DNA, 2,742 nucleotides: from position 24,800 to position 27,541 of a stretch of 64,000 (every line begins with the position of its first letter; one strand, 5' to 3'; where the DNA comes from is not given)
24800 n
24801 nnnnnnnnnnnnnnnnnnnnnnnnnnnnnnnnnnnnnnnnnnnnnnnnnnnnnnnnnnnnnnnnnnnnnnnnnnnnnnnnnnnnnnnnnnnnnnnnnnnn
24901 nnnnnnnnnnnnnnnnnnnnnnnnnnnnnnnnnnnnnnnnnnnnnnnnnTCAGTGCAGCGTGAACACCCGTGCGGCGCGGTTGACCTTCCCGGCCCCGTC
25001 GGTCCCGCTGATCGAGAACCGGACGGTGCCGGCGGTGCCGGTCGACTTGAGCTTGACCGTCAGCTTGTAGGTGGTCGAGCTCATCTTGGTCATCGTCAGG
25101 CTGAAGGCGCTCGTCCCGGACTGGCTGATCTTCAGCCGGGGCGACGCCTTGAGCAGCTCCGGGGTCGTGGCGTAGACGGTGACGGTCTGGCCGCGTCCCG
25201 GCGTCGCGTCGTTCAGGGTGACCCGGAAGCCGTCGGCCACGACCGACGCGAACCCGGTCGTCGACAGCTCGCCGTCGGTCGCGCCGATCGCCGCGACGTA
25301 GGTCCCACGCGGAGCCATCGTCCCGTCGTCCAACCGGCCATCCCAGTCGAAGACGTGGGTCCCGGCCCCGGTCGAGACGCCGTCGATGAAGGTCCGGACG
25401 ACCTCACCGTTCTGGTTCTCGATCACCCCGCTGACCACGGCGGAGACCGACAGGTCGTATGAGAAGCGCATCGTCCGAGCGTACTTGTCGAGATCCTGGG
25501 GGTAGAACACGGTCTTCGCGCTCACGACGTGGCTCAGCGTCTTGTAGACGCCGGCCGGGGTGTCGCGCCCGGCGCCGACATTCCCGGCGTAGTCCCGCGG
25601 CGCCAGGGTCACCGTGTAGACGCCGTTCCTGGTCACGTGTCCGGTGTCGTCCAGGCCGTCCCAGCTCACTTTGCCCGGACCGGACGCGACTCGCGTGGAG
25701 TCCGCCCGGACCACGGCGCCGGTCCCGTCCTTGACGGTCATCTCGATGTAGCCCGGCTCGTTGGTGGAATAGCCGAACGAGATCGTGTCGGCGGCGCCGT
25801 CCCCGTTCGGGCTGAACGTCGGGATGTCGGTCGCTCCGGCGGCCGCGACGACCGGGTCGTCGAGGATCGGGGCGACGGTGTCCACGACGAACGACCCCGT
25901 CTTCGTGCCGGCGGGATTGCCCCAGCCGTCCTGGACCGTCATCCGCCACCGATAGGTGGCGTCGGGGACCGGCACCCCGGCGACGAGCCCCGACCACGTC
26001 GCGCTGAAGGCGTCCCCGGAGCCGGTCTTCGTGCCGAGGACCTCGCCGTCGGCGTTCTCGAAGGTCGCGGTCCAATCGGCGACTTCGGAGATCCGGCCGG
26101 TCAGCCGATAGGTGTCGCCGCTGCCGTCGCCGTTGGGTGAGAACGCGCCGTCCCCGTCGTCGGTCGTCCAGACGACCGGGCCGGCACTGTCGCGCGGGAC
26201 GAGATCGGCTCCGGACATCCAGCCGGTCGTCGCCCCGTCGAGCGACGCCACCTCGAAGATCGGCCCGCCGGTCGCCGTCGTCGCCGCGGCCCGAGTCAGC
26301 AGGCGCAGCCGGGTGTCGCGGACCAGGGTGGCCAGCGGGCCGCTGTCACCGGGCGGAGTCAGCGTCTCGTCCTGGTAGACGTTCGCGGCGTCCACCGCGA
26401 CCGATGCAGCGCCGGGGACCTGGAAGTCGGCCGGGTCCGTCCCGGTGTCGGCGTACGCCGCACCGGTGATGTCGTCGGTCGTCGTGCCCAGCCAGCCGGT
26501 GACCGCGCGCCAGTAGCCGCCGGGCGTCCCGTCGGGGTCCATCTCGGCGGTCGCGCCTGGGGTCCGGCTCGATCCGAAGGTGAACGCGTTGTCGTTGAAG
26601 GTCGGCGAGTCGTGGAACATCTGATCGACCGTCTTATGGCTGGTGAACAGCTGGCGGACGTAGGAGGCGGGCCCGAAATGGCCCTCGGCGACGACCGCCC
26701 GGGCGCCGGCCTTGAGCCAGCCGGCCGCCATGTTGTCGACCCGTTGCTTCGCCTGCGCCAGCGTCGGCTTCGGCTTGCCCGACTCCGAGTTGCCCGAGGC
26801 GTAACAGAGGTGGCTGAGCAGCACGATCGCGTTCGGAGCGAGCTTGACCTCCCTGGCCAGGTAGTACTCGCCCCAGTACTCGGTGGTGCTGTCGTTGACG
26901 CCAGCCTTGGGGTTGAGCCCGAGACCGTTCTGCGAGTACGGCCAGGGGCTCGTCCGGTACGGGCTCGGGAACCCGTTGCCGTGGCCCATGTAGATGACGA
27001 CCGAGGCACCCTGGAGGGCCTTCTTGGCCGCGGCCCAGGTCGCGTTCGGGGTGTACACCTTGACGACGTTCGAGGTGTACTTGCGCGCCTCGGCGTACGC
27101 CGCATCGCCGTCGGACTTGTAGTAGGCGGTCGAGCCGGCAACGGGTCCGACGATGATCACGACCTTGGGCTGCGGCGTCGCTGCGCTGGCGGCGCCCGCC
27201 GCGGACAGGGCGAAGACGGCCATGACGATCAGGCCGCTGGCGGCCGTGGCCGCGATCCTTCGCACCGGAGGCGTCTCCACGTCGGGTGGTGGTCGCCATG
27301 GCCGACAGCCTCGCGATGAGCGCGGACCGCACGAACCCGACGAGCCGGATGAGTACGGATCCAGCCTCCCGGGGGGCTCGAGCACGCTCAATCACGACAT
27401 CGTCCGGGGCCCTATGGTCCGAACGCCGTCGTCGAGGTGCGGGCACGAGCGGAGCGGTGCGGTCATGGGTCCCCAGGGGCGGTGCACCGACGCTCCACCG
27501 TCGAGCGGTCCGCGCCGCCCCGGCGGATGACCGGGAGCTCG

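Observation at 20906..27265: Two adjacent giant exoproteins with different catalytic heads on the same repeat stalk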

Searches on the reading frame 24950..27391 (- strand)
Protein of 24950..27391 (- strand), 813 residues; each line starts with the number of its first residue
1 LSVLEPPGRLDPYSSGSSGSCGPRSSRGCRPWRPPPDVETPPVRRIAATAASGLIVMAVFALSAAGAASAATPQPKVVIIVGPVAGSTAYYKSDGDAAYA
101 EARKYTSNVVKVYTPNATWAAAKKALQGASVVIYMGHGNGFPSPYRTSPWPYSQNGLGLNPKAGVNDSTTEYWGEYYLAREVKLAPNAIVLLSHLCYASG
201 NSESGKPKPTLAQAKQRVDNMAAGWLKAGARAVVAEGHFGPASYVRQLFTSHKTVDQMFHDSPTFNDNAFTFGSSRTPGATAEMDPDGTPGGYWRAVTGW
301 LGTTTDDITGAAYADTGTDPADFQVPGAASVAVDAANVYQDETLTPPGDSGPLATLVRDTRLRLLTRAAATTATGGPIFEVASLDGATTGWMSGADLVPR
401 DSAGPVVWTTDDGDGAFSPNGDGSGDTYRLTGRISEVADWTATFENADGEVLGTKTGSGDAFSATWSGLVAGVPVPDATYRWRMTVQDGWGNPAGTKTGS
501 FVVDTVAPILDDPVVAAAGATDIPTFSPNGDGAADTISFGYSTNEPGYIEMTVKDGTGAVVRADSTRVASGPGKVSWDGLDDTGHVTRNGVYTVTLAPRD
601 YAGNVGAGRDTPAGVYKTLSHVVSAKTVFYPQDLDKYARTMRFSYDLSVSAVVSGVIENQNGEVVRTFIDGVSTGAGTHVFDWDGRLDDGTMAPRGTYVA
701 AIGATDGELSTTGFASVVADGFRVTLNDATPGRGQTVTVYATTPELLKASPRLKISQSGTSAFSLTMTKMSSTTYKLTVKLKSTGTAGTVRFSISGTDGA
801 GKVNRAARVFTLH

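Call 5: search_protein_families(library=pfam, proteins=[window:24950-27391:-], max_evalue=0.1)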
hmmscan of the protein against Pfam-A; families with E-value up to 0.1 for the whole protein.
window:24950-27391:- (813 aa): 3 families
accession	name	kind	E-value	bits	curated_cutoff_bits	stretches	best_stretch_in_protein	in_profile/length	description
PF13860.13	FlgD_ig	-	4.8e-17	62.1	27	2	650-707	21-78/79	FlgD Ig-like domain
PF13585.12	CHU_C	-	7.1e-09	36.1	27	1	416-488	6-74/86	CHU_C Type IX secretion signal domain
PF19077.6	Big_13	-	0.02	15.8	27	0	472-505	69-102/102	Bacterial Ig-like domain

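Call 6: search_protein_families(library=ncbifam, proteins=[window:24950-27391:-], max_evalue=0.1)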
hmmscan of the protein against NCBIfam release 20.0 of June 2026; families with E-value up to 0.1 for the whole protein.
window:24950-27391:- (813 aa): 9 families
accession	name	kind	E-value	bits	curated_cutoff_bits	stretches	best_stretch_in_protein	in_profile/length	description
NF005176.1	PRK06655.1-1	equivalog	9.9e-13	48.4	230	2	654-708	100-154/197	flagellar hook assembly protein FlgD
NF009452.0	PRK12812.1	equivalog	1.4e-10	40.9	258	2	547-604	152-212/289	flagellar basal body rod modification protein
NF053608.1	Lsa66_OmpA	equivalog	1.2e-08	33.9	700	1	555-700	185-334/581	fibronectin-binding adhesin Lsa66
NF009276.0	PRK12633.1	equivalog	2e-08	34.3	383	2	642-708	119-185/234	flagellar basal body rod modification protein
NF009453.0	PRK12813.1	equivalog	1.6e-07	31.1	264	1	547-600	124-175/223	flagellar basal body rod modification protein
TIGR04131.1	Bac_Flav_CTERM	domain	2.6e-06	27.5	35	1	416-495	6-75/85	T9SS type B sorting domain-containing protein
NF009277.0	PRK12634.1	equivalog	1.5e-05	25.2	333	1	544-604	119-180/221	flagellar basal body rod modification protein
NF033707.1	T9SS_sortase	equivalog_domain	0.0087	13.7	420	0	545-596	1021-1075/1095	type IX secretion system sortase PorU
NF006203.0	PRK08327.1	equivalog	0.041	12.4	456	1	60-127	436-499/571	thiamine pyrophosphate-requiring protein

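Call 10: search_solved_structures(query=window:24950-27265:-, max_evalue=1, show_alignments=2)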
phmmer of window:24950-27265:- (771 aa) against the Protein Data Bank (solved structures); distinct sequences matched with E-value up to 1: 4.
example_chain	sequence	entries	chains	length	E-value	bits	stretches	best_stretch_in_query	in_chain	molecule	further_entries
7eh9_A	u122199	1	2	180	2.5e-07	32.6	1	598-666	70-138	Basal-body rod modification protein FlgD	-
7bhq_A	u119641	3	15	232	4.1e-07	31.9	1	598-666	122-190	Basal-body rod modification protein FlgD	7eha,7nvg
4zzk_A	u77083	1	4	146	0.6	11.5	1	604-657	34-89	Basal-body rod modification protein FlgD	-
4zzf_A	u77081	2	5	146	0.6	11.5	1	604-657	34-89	Flagellar basal body rod modification protein | Basal-body rod modification protein FlgD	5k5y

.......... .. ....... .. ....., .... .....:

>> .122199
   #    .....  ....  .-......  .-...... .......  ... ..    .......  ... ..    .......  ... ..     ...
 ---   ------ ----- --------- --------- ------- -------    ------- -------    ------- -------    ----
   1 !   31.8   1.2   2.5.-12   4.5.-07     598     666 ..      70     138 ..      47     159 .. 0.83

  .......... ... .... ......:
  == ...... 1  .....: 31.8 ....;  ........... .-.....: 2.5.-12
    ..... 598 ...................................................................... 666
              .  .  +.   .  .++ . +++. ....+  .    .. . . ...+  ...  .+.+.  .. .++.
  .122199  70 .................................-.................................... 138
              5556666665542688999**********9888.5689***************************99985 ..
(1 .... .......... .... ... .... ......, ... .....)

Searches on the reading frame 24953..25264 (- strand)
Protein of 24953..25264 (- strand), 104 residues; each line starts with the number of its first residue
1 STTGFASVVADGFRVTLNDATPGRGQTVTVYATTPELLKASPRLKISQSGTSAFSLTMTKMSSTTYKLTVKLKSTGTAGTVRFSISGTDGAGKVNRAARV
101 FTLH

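Call 17: search_protein_families(library=pfam, proteins=[window:24953-25264:-], max_evalue=10)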
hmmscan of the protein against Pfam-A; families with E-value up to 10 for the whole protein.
window:24953-25264:- (104 aa): 2 families
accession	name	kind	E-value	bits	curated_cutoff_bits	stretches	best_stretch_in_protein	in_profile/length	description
PF18540.6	DUF5626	-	0.059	14.2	26.7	1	27-87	38-100/120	Domain of unknown function (DUF5626)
PF23148.1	Gp77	-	2.4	9.2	27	0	51-82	33-66/84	Podophage GP4 fiber-tail adaptor protein gp77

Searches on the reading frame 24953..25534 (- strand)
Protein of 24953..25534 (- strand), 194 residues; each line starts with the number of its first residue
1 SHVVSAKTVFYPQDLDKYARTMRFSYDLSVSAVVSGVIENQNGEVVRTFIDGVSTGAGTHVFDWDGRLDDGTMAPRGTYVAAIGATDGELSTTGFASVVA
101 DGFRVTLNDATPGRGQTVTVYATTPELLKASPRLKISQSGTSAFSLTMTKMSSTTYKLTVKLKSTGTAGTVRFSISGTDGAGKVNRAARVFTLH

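Call 35: find_homologous_proteins(query=window:24953-25534:-)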
Query window:24953-25534:- (194 aa): 10 proteins with E <= 0.001 among 479 candidates.
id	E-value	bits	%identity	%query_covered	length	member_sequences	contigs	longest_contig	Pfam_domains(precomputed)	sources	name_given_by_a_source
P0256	9.5e-103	359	86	100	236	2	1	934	PF13860.13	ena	-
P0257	3.7e-84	299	71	100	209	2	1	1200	PF13860.13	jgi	jgi:FlgD Ig-like domain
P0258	5.2e-83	295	70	100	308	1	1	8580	PF13860.13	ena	-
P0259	4.2e-74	266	65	100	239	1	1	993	PF13860.13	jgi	jgi:flagellar hook assembly protein FlgD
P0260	3.9e-71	256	61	99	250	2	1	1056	PF13860.13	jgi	jgi:flagellar hook assembly protein FlgD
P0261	1.8e-58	215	68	77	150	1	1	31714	PF13860.13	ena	-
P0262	1.3e-54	203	68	73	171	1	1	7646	PF13860.13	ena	-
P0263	2.3e-48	182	72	63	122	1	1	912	-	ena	-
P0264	2.9e-43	166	71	57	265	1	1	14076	PF13860.13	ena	-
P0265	6.2e-32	129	60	63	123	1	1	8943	-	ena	-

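Call 55: predict_structure(alignment_id=A3)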
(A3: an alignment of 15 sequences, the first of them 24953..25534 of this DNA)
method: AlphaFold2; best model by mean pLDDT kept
length: 194 residues; sequences in the alignment: 15
mean_pLDDT: 91.9   pTM: 0.81
mean pLDDT of the five models: 91.9, 91.9, 91.9, 88.9, 82.6
residues with pLDDT >= 90: 160; 70-90: 29; 50-70: 5; < 50: 0
segments of 3 or more residues with pLDDT < 50: none
pLDDT, mean of each block of 10 residues (from residue 1): 83 73 92 96 94 95 92 92 94 94 92 94 93 96 96 96 90 93 90 91
secondary structure, 60 per line:
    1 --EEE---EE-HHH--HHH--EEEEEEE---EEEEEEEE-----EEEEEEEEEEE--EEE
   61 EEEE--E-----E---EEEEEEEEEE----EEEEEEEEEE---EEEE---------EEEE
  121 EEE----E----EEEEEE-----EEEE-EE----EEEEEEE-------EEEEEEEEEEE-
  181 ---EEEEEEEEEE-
elements in order: E3-5 E22-28 E32-39 E45-55 E58-64 E77-86 E91-100 E104-107 E117-123 E133-138 E144-147 E155-161 E169-179 E184-193

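Call 58: fold_search(model_id=the predicted structure, library=pdb)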
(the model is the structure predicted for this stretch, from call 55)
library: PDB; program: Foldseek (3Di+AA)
matches with E <= 10: 1942; with E <= 0.001: 207
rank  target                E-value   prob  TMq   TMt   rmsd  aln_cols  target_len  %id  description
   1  5gni_B                2.5e-07  1.00  0.35  0.35  13.9       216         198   12  The crystal structure of PECAM-1 IgL1-2 trans-homophilic dimer (released 2016-12-21)
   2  5gni_A                5.7e-07  1.00  0.35  0.35  14.1       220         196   12  The crystal structure of PECAM-1 IgL1-2 trans-homophilic dimer (released 2016-12-21)
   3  8cs9_X                1.0e-06  1.00  0.35  0.13  10.6       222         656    9  Composite reconstruction of Class 1 of the erythrocyte ankyrin-1 complex (released 2022-07-20)
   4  4be5_A                1.0e-06  1.00  0.32  0.28  11.5       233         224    8  V. cholera biofilm scaffolding protein RbmA (released 2013-12-18)
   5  4kkp_A                1.3e-06  1.00  0.32  0.29  11.7       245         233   10  Crystal structure of Vibrio cholerae RbmA (crystal form 2) (released 2013-05-22)
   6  1l9m_B                1.5e-06  1.00  0.40  0.15   9.6       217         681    8  Three-dimensional structure of the human transglutaminase 3 enzyme: binding of calcium ions change structure for activ (released 2002-05-29)
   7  8csw                  1.5e-06  1.00  0.35  0.14  10.0       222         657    8  Local refinement of protein 4.2 in Class 2 of erythrocyte ankyrin-1 complex (released 2022-07-20)
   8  7uzs                  1.6e-06  1.00  0.35  0.14  10.2       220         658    9  Protein 4.2 (local refinement from consensus reconstruction of ankyrin complex classes) (released 2022-07-20)
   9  4be6_A                1.7e-06  1.00  0.31  0.28  11.7       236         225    9  V. cholera biofilm scaffolding protein RbmA (released 2013-12-18)
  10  4kkr_A                1.9e-06  1.00  0.31  0.28  11.5       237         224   10  Crystal structure of Vibrio cholerae RbmA (crystal form 3) (released 2013-05-22)
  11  8oxv_A                2.2e-06  1.00  0.39  0.15   9.4       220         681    8  Transglutaminase 3 zymogen in complex with DH patient-derived Fab DH63-B02 (released 2023-10-18)
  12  8oxy_A                2.6e-06  1.00  0.36  0.14  10.0       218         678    7  Transglutaminase 3 without calcium in complex with DH patient-derived Fab DH63-B02 (released 2023-10-18)
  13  4kkp_B                2.6e-06  1.00  0.32  0.28  11.8       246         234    9  Crystal structure of Vibrio cholerae RbmA (crystal form 2) (released 2013-05-22)
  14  1l9m_A                3.3e-06  1.00  0.38  0.15  10.0       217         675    8  Three-dimensional structure of the human transglutaminase 3 enzyme: binding of calcium ions change structure for activ (released 2002-05-29)
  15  1nug_B                4.1e-06  1.00  0.35  0.14  10.0       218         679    8  Role of Calcium Ions in the Activation and Activity of the Transglutaminase 3 Enzyme (2 calciums, 1 Mg, inactive form) (released 2003-04-22)
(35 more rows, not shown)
